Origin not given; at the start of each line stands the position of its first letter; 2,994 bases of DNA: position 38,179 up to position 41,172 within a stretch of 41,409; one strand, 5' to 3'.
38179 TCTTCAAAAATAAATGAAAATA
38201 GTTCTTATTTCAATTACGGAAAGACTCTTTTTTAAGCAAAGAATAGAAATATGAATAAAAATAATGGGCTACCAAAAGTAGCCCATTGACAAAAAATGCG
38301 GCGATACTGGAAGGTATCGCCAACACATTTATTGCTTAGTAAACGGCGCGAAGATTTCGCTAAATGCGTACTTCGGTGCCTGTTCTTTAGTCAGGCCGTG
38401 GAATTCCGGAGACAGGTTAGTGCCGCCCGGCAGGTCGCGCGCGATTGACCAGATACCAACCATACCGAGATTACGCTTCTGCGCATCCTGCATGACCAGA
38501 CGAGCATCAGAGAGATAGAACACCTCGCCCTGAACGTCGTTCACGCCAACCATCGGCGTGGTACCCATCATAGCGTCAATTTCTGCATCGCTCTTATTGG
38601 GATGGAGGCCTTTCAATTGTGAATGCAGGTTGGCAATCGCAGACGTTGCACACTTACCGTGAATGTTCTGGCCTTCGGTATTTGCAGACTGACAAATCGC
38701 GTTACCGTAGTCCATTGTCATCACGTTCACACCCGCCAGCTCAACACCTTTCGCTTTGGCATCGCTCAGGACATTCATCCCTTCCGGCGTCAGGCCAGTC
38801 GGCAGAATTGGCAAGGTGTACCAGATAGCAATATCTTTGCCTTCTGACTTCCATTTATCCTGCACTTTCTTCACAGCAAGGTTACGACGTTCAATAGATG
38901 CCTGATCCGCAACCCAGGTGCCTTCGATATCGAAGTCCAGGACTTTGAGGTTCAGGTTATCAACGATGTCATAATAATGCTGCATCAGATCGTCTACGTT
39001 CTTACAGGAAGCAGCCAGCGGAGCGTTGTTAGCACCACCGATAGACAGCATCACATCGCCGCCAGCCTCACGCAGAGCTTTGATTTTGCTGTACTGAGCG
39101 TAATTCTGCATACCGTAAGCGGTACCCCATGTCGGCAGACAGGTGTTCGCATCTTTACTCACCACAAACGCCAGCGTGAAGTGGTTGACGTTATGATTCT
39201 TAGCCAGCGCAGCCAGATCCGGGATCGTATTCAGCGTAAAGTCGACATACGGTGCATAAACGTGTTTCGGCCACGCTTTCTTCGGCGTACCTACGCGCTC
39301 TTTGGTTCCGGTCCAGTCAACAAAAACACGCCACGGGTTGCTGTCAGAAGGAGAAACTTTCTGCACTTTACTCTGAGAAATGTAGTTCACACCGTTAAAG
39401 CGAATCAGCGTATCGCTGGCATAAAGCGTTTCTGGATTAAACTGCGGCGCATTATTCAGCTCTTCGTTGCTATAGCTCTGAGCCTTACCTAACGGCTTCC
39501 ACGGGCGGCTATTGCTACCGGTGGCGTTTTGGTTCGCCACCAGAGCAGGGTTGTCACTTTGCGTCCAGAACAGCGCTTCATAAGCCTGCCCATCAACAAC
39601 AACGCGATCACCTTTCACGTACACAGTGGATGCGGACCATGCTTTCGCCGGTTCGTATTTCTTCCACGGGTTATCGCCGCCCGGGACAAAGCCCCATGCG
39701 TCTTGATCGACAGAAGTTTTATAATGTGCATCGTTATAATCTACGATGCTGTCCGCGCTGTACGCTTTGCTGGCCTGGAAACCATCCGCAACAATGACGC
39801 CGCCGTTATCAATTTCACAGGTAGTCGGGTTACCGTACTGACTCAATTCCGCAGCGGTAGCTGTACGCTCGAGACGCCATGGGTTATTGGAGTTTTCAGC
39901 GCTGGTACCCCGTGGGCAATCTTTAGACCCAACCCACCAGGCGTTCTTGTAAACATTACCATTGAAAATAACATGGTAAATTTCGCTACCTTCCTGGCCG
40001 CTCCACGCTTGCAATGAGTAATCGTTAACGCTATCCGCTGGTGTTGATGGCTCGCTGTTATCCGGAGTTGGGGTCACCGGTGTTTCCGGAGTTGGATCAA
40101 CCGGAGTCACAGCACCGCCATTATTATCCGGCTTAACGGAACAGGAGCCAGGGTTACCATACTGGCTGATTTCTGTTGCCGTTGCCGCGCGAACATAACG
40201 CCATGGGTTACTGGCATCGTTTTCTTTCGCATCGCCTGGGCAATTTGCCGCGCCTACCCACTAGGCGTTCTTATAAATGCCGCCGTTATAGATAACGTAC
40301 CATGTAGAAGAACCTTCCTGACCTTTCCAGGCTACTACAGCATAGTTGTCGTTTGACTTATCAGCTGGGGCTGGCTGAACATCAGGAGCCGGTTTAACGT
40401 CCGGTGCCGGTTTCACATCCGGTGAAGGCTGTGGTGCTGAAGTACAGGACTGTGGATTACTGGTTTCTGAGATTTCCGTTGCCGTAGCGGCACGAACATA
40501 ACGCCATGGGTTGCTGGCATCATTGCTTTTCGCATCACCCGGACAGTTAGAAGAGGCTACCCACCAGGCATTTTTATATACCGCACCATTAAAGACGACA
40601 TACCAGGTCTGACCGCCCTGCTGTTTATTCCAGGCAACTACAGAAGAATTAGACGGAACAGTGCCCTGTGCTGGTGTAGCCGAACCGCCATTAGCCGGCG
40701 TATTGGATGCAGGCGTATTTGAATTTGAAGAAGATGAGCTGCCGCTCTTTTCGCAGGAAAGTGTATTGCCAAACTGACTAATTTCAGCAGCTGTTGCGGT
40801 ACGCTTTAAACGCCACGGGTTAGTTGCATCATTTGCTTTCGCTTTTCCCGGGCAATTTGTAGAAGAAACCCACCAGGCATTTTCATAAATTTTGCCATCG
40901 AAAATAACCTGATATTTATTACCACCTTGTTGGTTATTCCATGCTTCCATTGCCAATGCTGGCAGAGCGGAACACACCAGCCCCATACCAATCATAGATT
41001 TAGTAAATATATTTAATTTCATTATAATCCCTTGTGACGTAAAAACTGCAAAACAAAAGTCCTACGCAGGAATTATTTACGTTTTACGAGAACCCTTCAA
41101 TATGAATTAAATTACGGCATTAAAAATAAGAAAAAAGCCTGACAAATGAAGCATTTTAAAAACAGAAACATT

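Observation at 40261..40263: Single in-frame amber codon splits chiA, leaving signal peptide and two binding repeats separated from the catalytic domain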

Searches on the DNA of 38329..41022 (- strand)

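Call 3: search_dna_similar(query=window:38329-41022:-, collection=ecoli_genomes, mode=near, max_rows=40)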
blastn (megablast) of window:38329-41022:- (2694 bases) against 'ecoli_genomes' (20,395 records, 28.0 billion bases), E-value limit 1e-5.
Records with a match: 3163; places in all: 4344; records where one place covers at least 80% of the query: 3113.
Genomes with a match: 3163 of 5426; with a place that covers at least 80% of the query: 3113. Places per genome that has any: lowest 1, median 1, highest 3. On chromosomes: 4342 places; on plasmids: 2.
Best place of each record, by identity: >=99% 1964; 95-99% 1197; 90-95% 2.
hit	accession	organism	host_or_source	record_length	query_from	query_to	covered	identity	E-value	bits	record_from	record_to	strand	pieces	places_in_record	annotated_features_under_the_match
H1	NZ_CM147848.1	Escherichia coli strain 52F4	Calf of Bos taurus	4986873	1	2694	100%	100.0%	0e+0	4975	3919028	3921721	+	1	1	chiA: bifunctional chitinase/lysozyme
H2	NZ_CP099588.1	Escherichia coli strain EMG2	Homo sapiens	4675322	1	2694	100%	100.0%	0e+0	4978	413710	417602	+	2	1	carbohydrate-binding protein | IS5-like element IS5 family transposase | hypothetical protein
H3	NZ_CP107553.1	Escherichia coli strain MG1655_insertion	laboratory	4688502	1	2694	100%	100.0%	0e+0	4978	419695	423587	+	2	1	carbohydrate-binding protein | IS5-like element IS5 family transposase | hypothetical protein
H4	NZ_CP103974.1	Escherichia coli strain DLI.6n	marine sediment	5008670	1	2694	100%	100.0%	0e+0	4993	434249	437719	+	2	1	chiA: bifunctional chitinase/lysozyme | IS1-like element IS1A family transposase | hypothetical protein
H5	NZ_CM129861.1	Escherichia coli strain SW070919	wastewater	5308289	1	2694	100%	100.0%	0e+0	4993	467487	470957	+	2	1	chiA: bifunctional chitinase/lysozyme | IS1-like element IS1A family transposase | hypothetical protein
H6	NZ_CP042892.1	Escherichia coli O10:H32 strain NMBU-W12E19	surface water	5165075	1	2694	100%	100.0%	0e+0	4977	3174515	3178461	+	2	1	chiA: bifunctional chitinase/lysozyme | IS3-like element ISEc52 family transposase | hypothetical protein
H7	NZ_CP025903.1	Escherichia coli strain 300709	Homo sapiens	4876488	1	2694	100%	100.0%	0e+0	4970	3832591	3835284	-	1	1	chiA: bifunctional chitinase/lysozyme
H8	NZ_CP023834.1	Escherichia coli strain 4/2-1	Homo sapiens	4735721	1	2694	100%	100.0%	0e+0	4970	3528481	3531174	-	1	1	chiA: bifunctional chitinase/lysozyme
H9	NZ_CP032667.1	Escherichia coli str. K-12 substr. MG1655 strain K-12 ...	Laboratory strain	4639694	1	2694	100%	100.0%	0e+0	4970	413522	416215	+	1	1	chiA: bifunctional chitinase/lysozyme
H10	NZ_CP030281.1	Escherichia coli strain E308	Broiler chicken farm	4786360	1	2694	100%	100.0%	0e+0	4970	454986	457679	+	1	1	chiA: bifunctional chitinase/lysozyme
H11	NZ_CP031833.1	Escherichia coli strain 2452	Homo sapiens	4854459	1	2694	100%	100.0%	0e+0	4970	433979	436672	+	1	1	chiA: bifunctional chitinase/lysozyme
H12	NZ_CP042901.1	Escherichia coli strain CFSAN061762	missing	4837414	1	2694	100%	100.0%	0e+0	4970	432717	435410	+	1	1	chiA: bifunctional chitinase/lysozyme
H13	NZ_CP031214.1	Escherichia coli strain C600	Homo sapiens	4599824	1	2694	100%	100.0%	0e+0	4970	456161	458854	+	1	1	chiA: bifunctional chitinase/lysozyme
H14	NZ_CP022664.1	Escherichia coli strain FORC 064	cucumber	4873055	1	2694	100%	100.0%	0e+0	4970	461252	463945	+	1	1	chiA: bifunctional chitinase/lysozyme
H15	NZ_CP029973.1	Escherichia coli strain 51008369SK1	Dog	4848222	1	2694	100%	100.0%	0e+0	4970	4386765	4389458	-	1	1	chiA: bifunctional chitinase/lysozyme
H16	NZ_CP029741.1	Escherichia coli strain AR_0085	missing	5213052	1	2694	100%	100.0%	0e+0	4970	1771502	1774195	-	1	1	chiA: bifunctional chitinase/lysozyme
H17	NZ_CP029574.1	Escherichia coli strain DA33133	Homo sapiens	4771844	1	2694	100%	100.0%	0e+0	4970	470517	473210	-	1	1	chiA: bifunctional chitinase/lysozyme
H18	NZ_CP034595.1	Escherichia coli strain WCHEC035053S1G0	missing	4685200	1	2694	100%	100.0%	0e+0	4970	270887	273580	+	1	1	chiA: bifunctional chitinase/lysozyme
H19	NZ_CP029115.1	Escherichia coli strain AR435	missing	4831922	1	2694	100%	100.0%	0e+0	4970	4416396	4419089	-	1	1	chiA: bifunctional chitinase/lysozyme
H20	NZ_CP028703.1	Escherichia coli strain ME8067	Laboratory strain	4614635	1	2694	100%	100.0%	0e+0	4970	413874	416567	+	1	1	chiA: bifunctional chitinase/lysozyme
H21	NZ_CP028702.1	Escherichia coli strain J53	Laboratory strain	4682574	1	2694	100%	100.0%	0e+0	4970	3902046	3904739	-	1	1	chiA: bifunctional chitinase/lysozyme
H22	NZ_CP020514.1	Escherichia coli strain 219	Homo sapiens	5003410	1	2694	100%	100.0%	0e+0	4970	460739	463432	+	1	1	chiA: bifunctional chitinase/lysozyme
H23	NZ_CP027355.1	Escherichia coli strain 2013C-4991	Homo sapiens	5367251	1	2694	100%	100.0%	0e+0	4970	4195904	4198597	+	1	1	chiA: bifunctional chitinase/lysozyme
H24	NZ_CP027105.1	Escherichia coli strain RM14721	dog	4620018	1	2694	100%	100.0%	0e+0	4970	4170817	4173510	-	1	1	chiA: bifunctional chitinase/lysozyme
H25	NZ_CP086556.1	Escherichia coli strain ESY002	Homo sapiens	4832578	1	2694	100%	100.0%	0e+0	4970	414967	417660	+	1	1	chiA: bifunctional chitinase/lysozyme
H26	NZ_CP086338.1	Escherichia coli strain EJN001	Homo sapiens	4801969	1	2694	100%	100.0%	0e+0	4970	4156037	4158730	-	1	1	chiA: bifunctional chitinase/lysozyme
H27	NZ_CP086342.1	Escherichia coli strain ESY001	Homo sapiens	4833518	1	2694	100%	100.0%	0e+0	4970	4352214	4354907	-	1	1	chiA: bifunctional chitinase/lysozyme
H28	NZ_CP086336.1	Escherichia coli strain EBJ001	Homo sapiens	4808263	1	2694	100%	100.0%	0e+0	4970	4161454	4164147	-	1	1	chiA: bifunctional chitinase/lysozyme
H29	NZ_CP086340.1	Escherichia coli strain ESY003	Homo sapiens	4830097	1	2694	100%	100.0%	0e+0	4970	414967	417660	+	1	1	chiA: bifunctional chitinase/lysozyme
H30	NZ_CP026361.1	Escherichia coli strain 1A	not applicable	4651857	1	2694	100%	100.0%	0e+0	4970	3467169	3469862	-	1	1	chiA: bifunctional chitinase/lysozyme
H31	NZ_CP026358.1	Escherichia coli strain 2A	not applicable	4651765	1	2694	100%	100.0%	0e+0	4970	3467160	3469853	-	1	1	chiA: bifunctional chitinase/lysozyme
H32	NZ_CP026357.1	Escherichia coli strain 2F_0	not applicable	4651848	1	2694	100%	100.0%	0e+0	4970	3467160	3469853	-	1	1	chiA: bifunctional chitinase/lysozyme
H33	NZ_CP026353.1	Escherichia coli strain 4A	not applicable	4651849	1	2694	100%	100.0%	0e+0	4970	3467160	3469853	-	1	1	chiA: bifunctional chitinase/lysozyme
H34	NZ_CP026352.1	Escherichia coli strain 4FA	not applicable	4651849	1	2694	100%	100.0%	0e+0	4970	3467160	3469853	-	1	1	chiA: bifunctional chitinase/lysozyme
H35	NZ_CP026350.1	Escherichia coli strain 5FA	not applicable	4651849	1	2694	100%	100.0%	0e+0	4970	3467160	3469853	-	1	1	chiA: bifunctional chitinase/lysozyme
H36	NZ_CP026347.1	Escherichia coli strain 7A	not applicable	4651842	1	2694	100%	100.0%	0e+0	4970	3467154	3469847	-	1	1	chiA: bifunctional chitinase/lysozyme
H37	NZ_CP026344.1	Escherichia coli strain 8FA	not applicable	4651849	1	2694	100%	100.0%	0e+0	4970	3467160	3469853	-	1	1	chiA: bifunctional chitinase/lysozyme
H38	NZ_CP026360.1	Escherichia coli strain 1FA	not applicable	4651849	1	2694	100%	100.0%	0e+0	4970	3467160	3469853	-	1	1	chiA: bifunctional chitinase/lysozyme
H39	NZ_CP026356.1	Escherichia coli strain 2FA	not applicable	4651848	1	2694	100%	100.0%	0e+0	4970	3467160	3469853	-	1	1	chiA: bifunctional chitinase/lysozyme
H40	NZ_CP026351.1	Escherichia coli strain 5A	not applicable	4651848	1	2694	100%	100.0%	0e+0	4970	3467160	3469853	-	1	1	chiA: bifunctional chitinase/lysozyme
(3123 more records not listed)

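Call 5: get_annotated_region(hit=H1, flank=3000)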
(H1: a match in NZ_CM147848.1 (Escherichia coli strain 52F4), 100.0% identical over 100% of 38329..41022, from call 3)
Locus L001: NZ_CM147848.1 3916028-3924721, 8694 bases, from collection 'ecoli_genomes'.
description: Escherichia coli strain 52F4 chromosome, whole genome shotgun sequence
organism: Escherichia coli strain 52F4 (NCBI taxid 562)
replicon: chromosome; assembly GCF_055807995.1
host: -; source: Calf of Bos taurus; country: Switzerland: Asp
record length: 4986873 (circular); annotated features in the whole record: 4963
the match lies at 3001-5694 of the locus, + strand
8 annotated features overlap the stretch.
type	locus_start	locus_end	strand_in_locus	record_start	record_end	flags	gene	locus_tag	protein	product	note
CDS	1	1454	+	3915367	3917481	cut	fusA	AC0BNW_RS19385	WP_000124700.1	elongation factor G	-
CDS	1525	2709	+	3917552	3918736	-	tuf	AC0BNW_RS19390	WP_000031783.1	elongation factor Tu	-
CDS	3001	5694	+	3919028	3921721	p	chiA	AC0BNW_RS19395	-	bifunctional chitinase/lysozyme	internal stop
CDS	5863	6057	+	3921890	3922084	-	bfd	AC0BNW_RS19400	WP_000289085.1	bacterioferritin-associated ferredoxin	-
CDS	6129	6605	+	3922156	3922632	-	bfr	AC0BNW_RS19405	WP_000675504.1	bacterioferritin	-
CDS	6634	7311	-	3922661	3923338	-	gspO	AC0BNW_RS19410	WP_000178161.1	prepilin peptidase GspO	-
CDS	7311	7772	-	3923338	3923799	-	gspM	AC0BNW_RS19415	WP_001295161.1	type II secretion system protein GspM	-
CDS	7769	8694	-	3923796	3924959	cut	gspL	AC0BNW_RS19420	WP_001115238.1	type II secretion system protein GspL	-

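Call 6: get_annotated_region(hit=H9, flank=3000)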
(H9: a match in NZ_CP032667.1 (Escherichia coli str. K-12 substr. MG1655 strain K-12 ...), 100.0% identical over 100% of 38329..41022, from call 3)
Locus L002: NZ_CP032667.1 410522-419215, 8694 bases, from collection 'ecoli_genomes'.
description: Escherichia coli str. K-12 substr. MG1655 strain K-12 chromosome, complete genome
organism: Escherichia coli str. K-12 substr. MG1655 strain K-12 substr. MG1655 (NCBI taxid 511145)
replicon: chromosome; assembly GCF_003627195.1
host: -; source: Laboratory strain; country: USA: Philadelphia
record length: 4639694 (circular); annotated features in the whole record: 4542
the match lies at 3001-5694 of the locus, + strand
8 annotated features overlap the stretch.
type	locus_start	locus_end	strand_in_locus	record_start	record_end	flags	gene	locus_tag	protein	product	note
CDS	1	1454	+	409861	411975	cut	fusA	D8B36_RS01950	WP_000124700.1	elongation factor G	-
CDS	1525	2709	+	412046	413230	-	tuf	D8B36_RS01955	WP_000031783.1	elongation factor Tu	-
CDS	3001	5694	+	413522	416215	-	chiA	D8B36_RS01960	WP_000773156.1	bifunctional chitinase/lysozyme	-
CDS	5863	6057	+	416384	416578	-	bfd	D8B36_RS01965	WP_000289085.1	bacterioferritin-associated ferredoxin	-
CDS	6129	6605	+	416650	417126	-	bfr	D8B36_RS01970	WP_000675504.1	bacterioferritin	-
CDS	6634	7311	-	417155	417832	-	gspO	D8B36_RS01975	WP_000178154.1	prepilin peptidase GspO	-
CDS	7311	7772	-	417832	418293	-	gspM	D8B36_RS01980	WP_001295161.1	type II secretion system protein GspM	-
CDS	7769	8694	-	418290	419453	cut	gspL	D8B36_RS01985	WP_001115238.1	type II secretion system protein GspL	-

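Call 8: search_dna_similar(query=window:40232-40292:-, collection=ecoli_genomes, mode=near, max_rows=30)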
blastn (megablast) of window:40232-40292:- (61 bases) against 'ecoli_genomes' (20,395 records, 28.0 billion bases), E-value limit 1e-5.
Records with a match: 2727; places in all: 2727; records where one place covers at least 80% of the query: 2725.
Genomes with a match: 2727 of 5426; with a place that covers at least 80% of the query: 2725. Places per genome that has any: lowest 1, median 1, highest 1. On chromosomes: 2726 places; on plasmids: 1.
Best place of each record, by identity: >=99% 3; 95-99% 2695; 90-95% 29.
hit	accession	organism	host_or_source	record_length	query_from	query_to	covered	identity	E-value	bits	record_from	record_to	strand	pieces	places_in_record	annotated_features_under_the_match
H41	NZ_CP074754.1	Escherichia coli strain F3_13_1_3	bovine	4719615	1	61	100%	100.0%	5e-23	113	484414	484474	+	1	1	chiA: bifunctional chitinase/lysozyme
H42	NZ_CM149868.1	Escherichia coli strain HCP6S3_I1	Sus scrofa domesticus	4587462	1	61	100%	100.0%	5e-23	113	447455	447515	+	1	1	chiA: bifunctional chitinase/lysozyme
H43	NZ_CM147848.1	Escherichia coli strain 52F4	Calf of Bos taurus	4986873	1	61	100%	100.0%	5e-23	113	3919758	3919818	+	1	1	chiA: bifunctional chitinase/lysozyme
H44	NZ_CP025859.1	Escherichia coli strain 504239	Homo sapiens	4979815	1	61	100%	98.4%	2e-21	108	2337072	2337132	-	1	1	chiA: bifunctional chitinase/lysozyme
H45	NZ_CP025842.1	Escherichia coli strain 720632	Homo sapiens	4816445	1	61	100%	98.4%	2e-21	108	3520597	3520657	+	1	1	chiA: bifunctional chitinase/lysozyme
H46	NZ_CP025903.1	Escherichia coli strain 300709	Homo sapiens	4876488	1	61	100%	98.4%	2e-21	108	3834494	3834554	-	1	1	chiA: bifunctional chitinase/lysozyme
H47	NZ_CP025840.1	Escherichia coli strain 214-4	Homo sapiens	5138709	1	61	100%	98.4%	2e-21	108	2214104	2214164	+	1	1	chiA: bifunctional chitinase/lysozyme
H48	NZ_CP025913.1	Escherichia coli strain 203740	Homo sapiens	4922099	1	61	100%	98.4%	2e-21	108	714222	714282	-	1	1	chiA: bifunctional chitinase/lysozyme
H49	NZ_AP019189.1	Escherichia coli strain M217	Homo sapiens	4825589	1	61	100%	98.4%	2e-21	108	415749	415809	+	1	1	chiA: bifunctional chitinase/lysozyme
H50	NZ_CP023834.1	Escherichia coli strain 4/2-1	Homo sapiens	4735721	1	61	100%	98.4%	2e-21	108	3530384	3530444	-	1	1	chiA: bifunctional chitinase/lysozyme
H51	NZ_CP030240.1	Escherichia coli strain ER1709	-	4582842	1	61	100%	98.4%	2e-21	108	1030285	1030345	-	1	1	chiA: bifunctional chitinase/lysozyme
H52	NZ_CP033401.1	Escherichia coli strain WCHEC020031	Homo sapiens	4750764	1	61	100%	98.4%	2e-21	108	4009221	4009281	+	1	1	chiA: bifunctional chitinase/lysozyme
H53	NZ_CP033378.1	Escherichia coli strain L73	goose anus swab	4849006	1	61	100%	98.4%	2e-21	108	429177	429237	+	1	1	chiA: bifunctional chitinase/lysozyme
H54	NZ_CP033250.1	Escherichia coli strain ECCHD184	chicken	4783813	1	61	100%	98.4%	2e-21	108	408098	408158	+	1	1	chiA: bifunctional chitinase/lysozyme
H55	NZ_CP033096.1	Escherichia coli strain CP53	pig feces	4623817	1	61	100%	98.4%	2e-21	108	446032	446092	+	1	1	chiA: bifunctional chitinase/lysozyme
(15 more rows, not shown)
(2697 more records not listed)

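Call 12: get_annotated_region(hit=H41, flank=20000)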
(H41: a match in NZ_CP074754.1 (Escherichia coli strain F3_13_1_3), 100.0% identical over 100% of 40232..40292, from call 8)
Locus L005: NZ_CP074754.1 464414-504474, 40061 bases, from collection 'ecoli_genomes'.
description: Escherichia coli strain F3_13_1_3 chromosome, complete genome
organism: Escherichia coli strain F3_13_1_3 (NCBI taxid 562)
replicon: chromosome; assembly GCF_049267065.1
host: bovine; source: missing; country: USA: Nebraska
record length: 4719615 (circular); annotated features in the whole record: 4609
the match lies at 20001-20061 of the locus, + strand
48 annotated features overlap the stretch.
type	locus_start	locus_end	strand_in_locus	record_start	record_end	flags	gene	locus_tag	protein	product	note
CDS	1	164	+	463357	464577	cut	argD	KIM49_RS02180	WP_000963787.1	bifunctional acetylornithine/succinyldiaminopimelate transaminase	-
CDS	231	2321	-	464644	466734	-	yhfK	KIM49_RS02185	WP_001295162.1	YccS/YhfK family putative transporter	-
CDS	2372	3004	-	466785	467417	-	crp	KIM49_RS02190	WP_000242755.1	cAMP-activated global transcriptional regulator CRP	-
CDS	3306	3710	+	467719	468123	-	yhfA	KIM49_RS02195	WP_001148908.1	OsmC family protein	-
CDS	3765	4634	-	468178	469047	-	prkB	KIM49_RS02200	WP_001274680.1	phosphoribulokinase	-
CDS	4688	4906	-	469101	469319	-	yheU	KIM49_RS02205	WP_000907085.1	YheU family protein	-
CDS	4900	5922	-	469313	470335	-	yheT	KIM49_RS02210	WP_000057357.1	hydrolase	-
CDS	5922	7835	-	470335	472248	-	yheS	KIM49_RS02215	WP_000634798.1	ABC transporter ATP-binding protein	-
CDS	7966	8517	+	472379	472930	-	kefG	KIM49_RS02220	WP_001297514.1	glutathione-regulated potassium-efflux system ancillary protein KefG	-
CDS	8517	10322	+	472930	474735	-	kefB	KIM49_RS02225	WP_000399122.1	glutathione-regulated potassium-efflux system protein KefB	-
CDS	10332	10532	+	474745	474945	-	yheV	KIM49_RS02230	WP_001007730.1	YheV family putative zinc ribbon protein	-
CDS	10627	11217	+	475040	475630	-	slyD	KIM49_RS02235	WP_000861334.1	peptidylprolyl isomerase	-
CDS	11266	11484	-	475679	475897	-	slyX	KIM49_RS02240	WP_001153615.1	protein SlyX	-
CDS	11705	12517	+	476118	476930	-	fkpA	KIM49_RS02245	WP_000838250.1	FKBP-type peptidyl-prolyl cis-trans isomerase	-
CDS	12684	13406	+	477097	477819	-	yheO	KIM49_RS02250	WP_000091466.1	helix-turn-helix transcriptional regulator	-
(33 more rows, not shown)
